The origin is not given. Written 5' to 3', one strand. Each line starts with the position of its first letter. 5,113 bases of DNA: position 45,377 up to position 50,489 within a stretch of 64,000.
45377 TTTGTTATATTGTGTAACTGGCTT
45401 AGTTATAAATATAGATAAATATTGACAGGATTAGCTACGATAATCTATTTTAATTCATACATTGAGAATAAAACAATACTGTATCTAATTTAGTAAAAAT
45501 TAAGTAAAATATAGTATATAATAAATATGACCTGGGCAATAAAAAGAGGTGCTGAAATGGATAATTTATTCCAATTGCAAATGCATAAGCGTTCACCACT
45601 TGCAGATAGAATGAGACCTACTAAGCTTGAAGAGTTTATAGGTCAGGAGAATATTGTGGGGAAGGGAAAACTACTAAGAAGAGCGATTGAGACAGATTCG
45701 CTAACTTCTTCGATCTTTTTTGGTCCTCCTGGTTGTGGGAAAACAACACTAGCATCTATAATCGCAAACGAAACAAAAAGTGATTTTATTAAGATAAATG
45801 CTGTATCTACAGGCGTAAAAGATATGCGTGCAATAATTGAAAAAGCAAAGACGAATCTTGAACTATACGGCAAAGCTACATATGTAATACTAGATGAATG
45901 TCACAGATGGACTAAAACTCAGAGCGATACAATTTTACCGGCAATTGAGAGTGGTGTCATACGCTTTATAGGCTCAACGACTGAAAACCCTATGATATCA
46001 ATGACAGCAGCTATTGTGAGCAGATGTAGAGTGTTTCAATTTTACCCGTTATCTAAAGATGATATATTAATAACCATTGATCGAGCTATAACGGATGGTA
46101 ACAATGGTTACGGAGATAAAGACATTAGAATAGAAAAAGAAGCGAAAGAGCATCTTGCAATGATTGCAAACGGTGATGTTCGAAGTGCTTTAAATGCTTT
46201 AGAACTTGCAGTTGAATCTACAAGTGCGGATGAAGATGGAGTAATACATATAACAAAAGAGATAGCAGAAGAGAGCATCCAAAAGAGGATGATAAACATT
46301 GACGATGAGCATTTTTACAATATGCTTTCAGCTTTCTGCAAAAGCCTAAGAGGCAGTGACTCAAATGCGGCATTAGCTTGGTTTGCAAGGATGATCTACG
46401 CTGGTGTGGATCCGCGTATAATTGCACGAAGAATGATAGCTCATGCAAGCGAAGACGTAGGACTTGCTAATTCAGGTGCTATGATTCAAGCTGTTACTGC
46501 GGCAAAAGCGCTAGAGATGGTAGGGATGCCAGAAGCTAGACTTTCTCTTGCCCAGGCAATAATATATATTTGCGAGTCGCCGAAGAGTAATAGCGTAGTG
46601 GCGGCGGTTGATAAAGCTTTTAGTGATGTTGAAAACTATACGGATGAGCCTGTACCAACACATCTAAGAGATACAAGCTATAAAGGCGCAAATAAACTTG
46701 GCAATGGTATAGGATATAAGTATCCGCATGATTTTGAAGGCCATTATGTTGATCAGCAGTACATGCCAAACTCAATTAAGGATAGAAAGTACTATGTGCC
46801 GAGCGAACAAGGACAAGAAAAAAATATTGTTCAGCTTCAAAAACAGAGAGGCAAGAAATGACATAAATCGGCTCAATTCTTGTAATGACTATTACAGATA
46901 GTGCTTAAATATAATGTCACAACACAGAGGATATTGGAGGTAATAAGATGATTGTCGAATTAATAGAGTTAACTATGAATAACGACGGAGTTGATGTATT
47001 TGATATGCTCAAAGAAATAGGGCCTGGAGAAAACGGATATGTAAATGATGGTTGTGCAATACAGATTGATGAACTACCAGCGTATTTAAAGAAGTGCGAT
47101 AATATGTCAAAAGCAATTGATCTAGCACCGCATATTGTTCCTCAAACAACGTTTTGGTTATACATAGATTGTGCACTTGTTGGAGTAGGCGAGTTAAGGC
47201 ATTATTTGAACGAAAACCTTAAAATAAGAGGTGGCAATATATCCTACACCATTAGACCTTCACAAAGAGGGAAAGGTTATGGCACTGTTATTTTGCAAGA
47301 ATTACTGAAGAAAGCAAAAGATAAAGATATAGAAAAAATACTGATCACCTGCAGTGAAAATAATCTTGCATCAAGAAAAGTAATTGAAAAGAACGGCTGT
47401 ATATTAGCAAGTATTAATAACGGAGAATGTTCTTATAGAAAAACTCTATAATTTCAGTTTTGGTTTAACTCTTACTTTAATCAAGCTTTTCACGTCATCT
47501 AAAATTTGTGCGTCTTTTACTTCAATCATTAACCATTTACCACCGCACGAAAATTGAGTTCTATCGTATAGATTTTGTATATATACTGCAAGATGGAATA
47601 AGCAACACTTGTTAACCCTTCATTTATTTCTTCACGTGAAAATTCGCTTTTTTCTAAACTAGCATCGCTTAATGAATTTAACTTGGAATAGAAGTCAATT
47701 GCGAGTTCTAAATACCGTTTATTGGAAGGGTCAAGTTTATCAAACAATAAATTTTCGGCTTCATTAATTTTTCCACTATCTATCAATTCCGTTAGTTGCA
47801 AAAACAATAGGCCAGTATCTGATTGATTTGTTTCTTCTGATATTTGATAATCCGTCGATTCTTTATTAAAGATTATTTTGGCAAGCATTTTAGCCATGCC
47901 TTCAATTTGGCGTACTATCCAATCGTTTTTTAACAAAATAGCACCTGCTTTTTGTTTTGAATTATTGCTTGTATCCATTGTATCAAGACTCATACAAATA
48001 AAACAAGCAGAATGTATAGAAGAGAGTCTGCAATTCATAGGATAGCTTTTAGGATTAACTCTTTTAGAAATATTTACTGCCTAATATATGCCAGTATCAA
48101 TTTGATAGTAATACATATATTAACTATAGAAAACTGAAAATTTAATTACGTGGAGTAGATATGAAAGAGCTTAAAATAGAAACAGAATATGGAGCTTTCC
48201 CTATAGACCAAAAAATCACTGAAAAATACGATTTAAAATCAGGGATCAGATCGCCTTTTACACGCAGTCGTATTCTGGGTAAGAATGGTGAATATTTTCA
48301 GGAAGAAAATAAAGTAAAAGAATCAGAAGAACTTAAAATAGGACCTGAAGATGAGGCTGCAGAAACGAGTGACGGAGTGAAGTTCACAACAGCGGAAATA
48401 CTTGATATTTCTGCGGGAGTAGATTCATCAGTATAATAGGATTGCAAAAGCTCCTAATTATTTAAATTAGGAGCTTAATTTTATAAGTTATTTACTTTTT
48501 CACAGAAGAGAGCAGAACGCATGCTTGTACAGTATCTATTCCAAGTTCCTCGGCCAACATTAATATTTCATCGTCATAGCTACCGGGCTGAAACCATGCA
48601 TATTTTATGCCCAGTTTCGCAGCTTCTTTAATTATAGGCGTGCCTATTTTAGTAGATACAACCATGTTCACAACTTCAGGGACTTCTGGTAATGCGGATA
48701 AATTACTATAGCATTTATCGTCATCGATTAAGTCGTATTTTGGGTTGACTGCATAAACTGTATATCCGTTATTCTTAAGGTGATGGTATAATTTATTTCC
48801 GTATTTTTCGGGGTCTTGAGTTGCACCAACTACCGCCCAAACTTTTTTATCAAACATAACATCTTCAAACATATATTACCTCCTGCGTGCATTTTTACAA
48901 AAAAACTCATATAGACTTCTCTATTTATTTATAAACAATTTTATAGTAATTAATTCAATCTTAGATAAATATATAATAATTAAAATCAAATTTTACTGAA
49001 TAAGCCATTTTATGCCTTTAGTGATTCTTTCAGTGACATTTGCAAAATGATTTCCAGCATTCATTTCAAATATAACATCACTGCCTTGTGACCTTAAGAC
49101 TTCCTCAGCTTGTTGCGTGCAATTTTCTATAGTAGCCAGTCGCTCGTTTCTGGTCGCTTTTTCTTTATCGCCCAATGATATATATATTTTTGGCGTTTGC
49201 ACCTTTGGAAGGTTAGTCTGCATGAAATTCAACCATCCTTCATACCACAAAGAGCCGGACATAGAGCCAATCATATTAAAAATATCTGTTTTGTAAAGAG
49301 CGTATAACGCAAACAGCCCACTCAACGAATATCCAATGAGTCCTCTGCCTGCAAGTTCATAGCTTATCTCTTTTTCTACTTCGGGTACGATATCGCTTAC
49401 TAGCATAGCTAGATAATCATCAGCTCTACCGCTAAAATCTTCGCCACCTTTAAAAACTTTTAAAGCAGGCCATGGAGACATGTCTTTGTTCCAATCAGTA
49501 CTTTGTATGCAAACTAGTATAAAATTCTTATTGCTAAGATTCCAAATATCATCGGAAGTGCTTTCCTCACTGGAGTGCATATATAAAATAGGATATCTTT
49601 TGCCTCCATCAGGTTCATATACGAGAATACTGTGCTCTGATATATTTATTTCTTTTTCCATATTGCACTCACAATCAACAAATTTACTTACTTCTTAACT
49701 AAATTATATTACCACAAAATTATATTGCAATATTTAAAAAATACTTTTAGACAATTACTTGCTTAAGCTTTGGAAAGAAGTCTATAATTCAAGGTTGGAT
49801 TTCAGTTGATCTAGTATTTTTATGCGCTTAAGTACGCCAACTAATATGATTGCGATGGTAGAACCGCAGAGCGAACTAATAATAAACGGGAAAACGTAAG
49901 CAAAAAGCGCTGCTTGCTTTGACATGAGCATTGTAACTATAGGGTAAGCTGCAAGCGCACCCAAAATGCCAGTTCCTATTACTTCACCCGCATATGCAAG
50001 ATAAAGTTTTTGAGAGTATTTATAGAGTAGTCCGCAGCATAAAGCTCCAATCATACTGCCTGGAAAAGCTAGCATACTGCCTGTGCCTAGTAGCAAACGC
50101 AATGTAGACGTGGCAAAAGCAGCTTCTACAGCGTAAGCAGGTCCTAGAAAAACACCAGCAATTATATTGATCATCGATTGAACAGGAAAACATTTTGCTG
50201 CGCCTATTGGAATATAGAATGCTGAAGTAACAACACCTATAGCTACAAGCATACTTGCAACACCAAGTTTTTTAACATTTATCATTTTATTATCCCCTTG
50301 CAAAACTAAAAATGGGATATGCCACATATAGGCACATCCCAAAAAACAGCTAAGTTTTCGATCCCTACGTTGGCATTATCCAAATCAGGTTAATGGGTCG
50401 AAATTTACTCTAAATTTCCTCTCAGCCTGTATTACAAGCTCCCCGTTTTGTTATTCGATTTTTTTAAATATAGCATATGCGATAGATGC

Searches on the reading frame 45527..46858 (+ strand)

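Call 52: search_protein_families(library=pfam, proteins=[window:45527-46858:+], max_evalue=0.00001)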
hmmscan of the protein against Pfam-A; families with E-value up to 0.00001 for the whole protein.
window:45527-46858:+ (444 aa): 5 families
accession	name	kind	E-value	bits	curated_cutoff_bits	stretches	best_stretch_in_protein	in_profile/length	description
PF12002.13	MgsA_C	-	1.4e-65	220.7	27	1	276-437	1-162/167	MgsA AAA+ ATPase C terminal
PF16193.11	AAA_assoc_2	-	1.5e-23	83.3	34.3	1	197-275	2-81/81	AAA C-terminal domain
PF00004.35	AAA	-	1.7e-13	51.6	21.2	1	63-173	2-129/131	ATPase family associated with various cellular activities (AAA)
PF05496.18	RuvB_N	-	2.9e-13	50.3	27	1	29-146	1-114/159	Holliday junction DNA helicase RuvB P-loop domain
PF13173.12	AAA_14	-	5e-08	33.4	27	1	63-179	6-127/129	AAA domain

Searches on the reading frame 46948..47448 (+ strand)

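Call 52: search_protein_families(library=pfam, proteins=[window:46948-47448:+], max_evalue=0.00001)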
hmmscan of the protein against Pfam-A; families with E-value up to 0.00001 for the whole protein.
window:46948-47448:+ (167 aa): 2 families
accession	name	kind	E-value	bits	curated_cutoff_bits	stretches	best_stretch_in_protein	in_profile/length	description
PF13302.13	Acetyltransf_3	-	6e-12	46.9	25.4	1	75-151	63-137/138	Acetyltransferase (GNAT) domain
PF00583.31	Acetyltransf_1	-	1.1e-10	42.2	20.7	1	65-150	32-115/116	Acetyltransferase (GNAT) family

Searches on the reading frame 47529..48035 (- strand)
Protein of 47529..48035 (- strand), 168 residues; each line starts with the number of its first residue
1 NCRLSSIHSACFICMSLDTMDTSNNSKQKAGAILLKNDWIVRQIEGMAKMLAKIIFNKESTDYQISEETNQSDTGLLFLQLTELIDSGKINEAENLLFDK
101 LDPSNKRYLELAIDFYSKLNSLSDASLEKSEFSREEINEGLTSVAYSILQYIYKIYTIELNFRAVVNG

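Call 52: search_protein_families(library=pfam, proteins=[window:47529-48035:-], max_evalue=0.00001)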
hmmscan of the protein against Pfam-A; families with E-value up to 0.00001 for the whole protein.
window:47529-48035:- (168 aa): 1 family
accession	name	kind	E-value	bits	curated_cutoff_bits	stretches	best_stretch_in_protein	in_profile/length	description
PF20092.4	DUF6483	-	4.5e-40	137.2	24.1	1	35-145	2-115/119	Family of unknown function (DUF6483)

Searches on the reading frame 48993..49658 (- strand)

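Call 52: search_protein_families(library=pfam, proteins=[window:48993-49658:-], max_evalue=0.00001)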
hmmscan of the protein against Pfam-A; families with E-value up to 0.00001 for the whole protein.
window:48993-49658:- (221 aa): 1 family
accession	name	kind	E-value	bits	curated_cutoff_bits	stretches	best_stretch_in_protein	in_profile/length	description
PF00756.26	Esterase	-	6.1e-11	43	22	1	10-188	9-220/251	Putative esterase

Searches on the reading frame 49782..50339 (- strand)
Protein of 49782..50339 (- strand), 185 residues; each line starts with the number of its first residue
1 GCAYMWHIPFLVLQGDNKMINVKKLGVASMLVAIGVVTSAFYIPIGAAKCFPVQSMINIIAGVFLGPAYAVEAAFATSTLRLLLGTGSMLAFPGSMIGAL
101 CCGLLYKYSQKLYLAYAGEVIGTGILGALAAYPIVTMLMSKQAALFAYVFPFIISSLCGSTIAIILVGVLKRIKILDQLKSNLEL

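Call 52: search_protein_families(library=pfam, proteins=[window:49782-50339:-], max_evalue=0.00001)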
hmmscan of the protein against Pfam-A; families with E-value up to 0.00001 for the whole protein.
window:49782-50339:- (185 aa): 2 families
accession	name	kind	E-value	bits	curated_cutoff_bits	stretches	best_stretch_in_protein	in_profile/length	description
PF09512.15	ThiW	-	1.6e-53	181.3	30.3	1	27-172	3-149/150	Thiamine-precursor transporter protein (ThiW)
PF12822.12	ECF_trnsprt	-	3.4e-09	37.4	30.7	1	23-169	1-167/169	ECF transporter, substrate-specific component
